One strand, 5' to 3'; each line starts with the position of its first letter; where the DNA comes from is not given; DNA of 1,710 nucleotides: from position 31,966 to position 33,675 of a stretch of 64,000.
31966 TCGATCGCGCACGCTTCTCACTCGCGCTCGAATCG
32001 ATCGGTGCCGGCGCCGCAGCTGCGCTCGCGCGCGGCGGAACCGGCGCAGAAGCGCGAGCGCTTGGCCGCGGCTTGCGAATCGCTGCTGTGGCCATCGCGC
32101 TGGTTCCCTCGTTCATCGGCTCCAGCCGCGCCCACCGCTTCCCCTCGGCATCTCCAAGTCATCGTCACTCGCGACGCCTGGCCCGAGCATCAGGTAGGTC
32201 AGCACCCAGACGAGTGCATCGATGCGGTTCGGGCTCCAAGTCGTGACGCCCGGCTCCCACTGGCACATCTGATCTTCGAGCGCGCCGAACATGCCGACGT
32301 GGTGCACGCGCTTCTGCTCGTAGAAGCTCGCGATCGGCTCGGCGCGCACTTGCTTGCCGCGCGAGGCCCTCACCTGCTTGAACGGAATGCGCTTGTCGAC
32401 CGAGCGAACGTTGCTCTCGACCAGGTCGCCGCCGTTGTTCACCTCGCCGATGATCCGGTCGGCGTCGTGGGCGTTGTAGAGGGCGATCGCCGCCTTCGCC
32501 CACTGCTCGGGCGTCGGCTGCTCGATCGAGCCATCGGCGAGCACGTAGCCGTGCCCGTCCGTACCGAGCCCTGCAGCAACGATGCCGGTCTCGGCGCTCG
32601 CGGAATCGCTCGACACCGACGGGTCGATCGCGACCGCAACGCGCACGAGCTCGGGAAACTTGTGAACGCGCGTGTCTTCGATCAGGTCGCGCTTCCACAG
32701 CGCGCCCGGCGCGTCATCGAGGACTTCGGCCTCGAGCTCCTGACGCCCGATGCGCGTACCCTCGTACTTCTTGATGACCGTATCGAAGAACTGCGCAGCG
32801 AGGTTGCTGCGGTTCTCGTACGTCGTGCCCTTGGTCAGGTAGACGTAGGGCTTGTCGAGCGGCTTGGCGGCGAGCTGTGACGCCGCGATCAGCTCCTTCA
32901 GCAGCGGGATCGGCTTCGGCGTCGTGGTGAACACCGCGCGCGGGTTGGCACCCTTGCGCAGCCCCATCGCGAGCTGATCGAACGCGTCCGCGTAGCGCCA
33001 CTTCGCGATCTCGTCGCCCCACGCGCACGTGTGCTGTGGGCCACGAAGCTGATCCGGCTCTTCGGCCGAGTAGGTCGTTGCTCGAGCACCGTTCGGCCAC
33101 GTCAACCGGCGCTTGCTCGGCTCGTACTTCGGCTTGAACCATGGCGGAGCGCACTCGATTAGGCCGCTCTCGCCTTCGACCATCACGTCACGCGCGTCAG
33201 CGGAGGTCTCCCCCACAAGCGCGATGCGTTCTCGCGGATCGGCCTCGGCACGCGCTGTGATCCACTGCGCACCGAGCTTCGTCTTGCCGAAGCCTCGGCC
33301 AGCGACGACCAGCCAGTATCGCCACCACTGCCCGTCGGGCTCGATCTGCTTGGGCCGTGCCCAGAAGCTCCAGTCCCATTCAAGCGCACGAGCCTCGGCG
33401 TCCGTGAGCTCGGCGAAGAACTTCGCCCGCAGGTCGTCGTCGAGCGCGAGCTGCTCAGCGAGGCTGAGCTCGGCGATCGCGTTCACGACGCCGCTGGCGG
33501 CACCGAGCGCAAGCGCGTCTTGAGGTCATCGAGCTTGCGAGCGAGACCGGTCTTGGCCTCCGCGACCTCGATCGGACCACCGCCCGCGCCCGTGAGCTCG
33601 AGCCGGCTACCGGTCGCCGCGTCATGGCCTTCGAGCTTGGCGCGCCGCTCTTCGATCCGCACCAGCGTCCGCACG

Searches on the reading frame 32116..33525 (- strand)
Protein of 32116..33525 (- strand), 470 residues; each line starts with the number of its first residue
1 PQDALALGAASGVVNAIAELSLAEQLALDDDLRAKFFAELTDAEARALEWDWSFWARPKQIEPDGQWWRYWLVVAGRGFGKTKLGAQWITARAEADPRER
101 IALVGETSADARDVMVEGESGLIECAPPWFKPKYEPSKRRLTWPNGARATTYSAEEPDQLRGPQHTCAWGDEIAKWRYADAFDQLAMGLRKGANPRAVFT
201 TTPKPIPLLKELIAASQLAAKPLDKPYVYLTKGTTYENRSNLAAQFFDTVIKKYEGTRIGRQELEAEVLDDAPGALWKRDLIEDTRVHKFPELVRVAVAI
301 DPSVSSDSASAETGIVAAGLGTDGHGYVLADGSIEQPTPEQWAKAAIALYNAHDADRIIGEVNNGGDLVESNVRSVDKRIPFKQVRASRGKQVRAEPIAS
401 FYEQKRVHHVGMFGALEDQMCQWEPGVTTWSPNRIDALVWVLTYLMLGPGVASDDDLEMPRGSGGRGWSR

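Call 13: search_protein_families(library=phrogs, proteins=[window:32116-33525:-], max_evalue=0.00001)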
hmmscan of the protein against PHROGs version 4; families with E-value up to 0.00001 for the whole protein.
window:32116-33525:- (470 aa): 3 families
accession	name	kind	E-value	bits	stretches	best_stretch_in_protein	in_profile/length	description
phrog_979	-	head and packaging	9.2e-34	118.1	1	233-451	371-605/642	terminase large subunit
phrog_38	-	head and packaging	3.6e-24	86.4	1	274-455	525-713/760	terminase large subunit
phrog_2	-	head and packaging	2.3e-22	80.6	1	68-440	277-587/807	terminase large subunit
